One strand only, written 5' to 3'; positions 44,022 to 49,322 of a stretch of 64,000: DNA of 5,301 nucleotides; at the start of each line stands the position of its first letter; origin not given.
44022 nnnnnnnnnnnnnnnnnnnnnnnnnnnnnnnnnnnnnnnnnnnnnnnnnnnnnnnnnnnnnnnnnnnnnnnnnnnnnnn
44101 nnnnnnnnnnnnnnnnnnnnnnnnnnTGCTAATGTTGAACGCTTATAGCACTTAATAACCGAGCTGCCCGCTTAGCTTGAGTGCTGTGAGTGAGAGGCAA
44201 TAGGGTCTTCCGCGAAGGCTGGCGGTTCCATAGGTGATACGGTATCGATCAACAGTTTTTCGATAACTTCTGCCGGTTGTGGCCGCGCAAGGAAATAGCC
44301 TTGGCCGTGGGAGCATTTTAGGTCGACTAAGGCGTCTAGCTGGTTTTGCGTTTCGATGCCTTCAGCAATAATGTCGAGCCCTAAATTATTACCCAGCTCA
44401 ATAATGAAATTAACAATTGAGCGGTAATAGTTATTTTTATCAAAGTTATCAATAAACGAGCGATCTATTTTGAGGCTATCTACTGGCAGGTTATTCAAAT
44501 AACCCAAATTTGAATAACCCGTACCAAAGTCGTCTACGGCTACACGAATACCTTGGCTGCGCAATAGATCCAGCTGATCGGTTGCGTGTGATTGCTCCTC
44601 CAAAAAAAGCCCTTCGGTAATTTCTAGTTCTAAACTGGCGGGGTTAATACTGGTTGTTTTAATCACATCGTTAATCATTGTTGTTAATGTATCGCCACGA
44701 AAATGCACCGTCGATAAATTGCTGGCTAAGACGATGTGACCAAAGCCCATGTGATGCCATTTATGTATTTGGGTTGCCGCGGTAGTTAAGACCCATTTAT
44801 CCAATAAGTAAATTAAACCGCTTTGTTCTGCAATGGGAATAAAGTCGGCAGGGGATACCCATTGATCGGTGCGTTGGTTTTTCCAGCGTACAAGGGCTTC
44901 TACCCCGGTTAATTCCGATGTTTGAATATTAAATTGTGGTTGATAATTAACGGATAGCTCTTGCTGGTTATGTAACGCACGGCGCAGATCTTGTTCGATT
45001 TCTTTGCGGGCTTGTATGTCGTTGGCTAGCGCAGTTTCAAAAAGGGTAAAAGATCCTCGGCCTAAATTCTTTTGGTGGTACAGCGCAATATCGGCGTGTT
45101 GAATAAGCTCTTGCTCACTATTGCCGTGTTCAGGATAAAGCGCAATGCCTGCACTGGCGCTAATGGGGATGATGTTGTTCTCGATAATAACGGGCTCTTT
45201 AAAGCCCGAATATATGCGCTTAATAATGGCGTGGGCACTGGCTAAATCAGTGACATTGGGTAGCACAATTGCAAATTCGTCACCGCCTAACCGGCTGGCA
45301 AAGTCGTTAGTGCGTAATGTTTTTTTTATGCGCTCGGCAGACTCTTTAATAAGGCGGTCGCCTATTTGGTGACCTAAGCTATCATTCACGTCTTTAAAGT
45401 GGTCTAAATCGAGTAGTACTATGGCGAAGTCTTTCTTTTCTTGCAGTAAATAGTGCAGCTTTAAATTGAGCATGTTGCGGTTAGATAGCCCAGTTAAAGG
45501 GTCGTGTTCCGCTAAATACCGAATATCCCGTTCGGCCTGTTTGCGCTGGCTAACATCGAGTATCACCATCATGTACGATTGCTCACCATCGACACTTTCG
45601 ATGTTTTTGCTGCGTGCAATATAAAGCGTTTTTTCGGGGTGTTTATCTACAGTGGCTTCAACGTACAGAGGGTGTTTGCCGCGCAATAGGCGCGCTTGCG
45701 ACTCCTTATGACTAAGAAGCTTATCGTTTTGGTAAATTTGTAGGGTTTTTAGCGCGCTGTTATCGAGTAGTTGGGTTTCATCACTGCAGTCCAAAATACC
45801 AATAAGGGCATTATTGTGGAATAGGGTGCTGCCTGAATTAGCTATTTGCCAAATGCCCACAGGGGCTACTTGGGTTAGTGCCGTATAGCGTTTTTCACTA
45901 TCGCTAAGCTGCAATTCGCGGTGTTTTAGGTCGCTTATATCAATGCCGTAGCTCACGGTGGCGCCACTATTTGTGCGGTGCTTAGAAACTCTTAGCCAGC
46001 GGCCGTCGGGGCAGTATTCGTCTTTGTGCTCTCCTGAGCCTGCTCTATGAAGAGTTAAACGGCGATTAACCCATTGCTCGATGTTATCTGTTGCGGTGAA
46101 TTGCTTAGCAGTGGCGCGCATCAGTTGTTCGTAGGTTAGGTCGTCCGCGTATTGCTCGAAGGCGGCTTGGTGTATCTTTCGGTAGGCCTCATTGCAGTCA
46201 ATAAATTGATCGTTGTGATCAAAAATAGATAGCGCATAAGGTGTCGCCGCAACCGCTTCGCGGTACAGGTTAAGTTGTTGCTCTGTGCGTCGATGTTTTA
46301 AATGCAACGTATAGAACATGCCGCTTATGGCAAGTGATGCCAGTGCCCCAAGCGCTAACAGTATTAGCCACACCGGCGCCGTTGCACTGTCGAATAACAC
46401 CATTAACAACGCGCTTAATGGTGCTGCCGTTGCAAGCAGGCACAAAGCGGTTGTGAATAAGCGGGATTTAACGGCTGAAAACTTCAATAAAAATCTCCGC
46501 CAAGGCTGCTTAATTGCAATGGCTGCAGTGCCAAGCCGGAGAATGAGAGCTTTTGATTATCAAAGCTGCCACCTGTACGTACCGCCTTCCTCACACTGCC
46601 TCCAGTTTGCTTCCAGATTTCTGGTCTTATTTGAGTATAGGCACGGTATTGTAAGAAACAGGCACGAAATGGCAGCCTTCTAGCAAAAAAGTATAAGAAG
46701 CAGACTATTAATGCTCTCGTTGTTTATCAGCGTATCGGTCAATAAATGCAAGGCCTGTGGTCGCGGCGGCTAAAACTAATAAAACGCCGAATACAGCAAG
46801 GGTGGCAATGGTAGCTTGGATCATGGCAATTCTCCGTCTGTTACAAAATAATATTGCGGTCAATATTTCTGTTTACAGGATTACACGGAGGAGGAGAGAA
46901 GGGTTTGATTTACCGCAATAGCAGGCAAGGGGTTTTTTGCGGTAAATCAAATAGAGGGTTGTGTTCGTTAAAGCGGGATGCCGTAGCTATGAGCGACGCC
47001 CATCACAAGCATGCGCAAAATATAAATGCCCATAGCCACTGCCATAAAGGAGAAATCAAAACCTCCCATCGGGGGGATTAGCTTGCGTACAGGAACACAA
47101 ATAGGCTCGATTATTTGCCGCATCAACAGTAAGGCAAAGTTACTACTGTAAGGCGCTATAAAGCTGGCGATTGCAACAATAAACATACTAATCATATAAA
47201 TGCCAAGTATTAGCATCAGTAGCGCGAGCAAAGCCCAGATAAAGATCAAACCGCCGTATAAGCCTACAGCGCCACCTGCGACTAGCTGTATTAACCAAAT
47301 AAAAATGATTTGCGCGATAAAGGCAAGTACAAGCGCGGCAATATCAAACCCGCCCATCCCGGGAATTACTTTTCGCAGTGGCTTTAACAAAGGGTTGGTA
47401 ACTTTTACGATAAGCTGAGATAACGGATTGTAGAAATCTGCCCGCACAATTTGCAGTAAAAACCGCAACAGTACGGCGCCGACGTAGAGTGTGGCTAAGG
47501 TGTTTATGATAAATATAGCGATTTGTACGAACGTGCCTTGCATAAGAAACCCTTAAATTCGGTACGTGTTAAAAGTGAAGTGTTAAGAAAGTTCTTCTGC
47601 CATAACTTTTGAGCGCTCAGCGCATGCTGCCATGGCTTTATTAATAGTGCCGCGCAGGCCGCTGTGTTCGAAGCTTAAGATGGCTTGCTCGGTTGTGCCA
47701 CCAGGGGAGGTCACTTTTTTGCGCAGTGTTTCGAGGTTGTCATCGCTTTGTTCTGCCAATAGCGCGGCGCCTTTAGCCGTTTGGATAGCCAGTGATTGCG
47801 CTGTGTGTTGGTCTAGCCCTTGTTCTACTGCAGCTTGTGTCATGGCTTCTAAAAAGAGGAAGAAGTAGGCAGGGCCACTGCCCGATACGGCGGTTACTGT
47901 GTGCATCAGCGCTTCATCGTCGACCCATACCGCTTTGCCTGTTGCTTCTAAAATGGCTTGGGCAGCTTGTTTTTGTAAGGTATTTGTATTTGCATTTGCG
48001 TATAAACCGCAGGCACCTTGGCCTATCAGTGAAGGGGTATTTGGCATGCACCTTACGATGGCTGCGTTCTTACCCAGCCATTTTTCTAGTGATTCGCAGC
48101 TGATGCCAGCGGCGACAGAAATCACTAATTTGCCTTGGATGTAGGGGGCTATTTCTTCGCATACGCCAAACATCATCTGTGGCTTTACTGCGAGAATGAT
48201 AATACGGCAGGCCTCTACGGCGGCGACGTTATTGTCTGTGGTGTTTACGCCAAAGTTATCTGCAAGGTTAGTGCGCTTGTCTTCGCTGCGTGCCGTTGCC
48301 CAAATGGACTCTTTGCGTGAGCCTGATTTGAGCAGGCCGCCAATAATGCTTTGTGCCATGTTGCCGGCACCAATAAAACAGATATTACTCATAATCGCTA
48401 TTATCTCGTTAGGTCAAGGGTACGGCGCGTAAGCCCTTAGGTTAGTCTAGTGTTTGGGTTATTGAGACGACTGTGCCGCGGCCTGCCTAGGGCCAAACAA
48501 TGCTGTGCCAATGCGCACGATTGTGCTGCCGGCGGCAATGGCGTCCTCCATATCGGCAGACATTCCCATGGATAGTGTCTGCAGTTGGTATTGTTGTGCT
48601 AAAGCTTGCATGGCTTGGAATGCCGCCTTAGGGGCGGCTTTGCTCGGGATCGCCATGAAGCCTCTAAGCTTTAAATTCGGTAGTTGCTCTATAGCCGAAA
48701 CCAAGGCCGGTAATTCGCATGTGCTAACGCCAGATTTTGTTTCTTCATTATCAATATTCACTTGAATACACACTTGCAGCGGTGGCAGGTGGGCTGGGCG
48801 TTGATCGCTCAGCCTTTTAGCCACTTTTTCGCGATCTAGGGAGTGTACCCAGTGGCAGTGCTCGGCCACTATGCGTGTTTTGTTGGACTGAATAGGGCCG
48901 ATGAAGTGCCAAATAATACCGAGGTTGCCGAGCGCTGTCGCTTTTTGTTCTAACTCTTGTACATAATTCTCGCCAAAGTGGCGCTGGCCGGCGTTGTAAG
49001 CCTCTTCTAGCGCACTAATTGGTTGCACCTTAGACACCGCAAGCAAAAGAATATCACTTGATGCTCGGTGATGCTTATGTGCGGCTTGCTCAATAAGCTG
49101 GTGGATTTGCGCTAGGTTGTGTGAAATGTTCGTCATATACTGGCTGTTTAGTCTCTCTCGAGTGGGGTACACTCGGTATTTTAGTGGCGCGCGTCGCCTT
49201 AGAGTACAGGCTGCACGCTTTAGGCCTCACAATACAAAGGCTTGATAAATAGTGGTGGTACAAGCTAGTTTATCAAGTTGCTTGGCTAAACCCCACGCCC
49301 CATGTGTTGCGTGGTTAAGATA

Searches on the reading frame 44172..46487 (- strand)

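Call 43: search_protein_families(library=pfam, proteins=[window:44172-46487:-], max_evalue=0.00001)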
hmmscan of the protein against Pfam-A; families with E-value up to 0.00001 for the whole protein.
window:44172-46487:- (771 aa): 4 families
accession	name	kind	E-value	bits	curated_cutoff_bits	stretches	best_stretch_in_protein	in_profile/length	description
PF00563.25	EAL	-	1.1e-66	225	31.3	1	499-736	2-236/236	EAL domain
PF00990.26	GGDEF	-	3.4e-45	154.2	23.8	1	326-478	1-160/161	Diguanylate cyclase, GGDEF domain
PF12860.13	PAS_7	-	9.4e-10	39.1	27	1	85-190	7-113/115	PAS fold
PF13188.13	PAS_8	-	8.8e-06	25.9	21.8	0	73-109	1-37/65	PAS domain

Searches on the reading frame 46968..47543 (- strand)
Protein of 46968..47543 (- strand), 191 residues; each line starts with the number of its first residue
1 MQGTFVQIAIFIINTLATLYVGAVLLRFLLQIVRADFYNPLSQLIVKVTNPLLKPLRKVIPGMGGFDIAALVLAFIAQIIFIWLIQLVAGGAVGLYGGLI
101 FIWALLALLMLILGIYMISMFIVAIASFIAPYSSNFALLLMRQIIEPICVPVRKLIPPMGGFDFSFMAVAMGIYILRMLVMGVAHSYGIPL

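Call 43: search_protein_families(library=pfam, proteins=[window:46968-47543:-], max_evalue=0.00001)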
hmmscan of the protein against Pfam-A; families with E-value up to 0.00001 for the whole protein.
window:46968-47543:- (191 aa): 1 family
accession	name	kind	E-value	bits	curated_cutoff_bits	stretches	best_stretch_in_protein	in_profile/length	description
PF02325.22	YGGT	-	1.4e-27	96.4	27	2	15-80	2-66/70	YGGT family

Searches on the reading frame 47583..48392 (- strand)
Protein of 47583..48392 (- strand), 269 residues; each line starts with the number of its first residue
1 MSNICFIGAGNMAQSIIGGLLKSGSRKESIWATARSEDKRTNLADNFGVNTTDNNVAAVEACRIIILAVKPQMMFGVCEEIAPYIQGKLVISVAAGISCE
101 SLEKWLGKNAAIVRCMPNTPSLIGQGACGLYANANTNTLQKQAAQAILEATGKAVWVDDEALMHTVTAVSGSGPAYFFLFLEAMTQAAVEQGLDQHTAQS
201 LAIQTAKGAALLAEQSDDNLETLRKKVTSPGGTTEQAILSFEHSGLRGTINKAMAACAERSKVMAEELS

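Call 43: search_protein_families(library=pfam, proteins=[window:47583-48392:-], max_evalue=0.00001)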
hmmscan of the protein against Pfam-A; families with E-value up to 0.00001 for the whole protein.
window:47583-48392:- (269 aa): 2 families
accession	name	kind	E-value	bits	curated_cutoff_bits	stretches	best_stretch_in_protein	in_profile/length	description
PF14748.11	P5CR_dimer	-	1.1e-37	129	25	1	160-263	1-104/105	Pyrroline-5-carboxylate reductase dimerisation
PF03807.23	F420_oxidored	-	1.9e-24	86.5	21.6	1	4-96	2-94/94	NADP oxidoreductase coenzyme F420-dependent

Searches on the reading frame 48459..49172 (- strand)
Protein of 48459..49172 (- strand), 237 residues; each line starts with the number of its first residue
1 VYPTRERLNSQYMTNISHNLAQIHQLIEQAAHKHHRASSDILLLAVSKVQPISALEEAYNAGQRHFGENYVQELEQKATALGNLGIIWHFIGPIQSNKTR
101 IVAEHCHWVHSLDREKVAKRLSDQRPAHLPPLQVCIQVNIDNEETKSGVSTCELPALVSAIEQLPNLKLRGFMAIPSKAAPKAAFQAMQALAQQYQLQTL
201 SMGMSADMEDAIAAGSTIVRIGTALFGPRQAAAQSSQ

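Call 43: search_protein_families(library=pfam, proteins=[window:48459-49172:-], max_evalue=0.00001)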
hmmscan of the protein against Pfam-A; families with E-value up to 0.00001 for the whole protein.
window:48459-49172:- (237 aa): 1 family
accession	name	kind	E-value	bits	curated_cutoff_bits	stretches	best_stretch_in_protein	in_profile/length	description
PF01168.26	Ala_racemase_N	-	1.4e-20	74.4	24.1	1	42-229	22-219/220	Alanine racemase, N-terminal domain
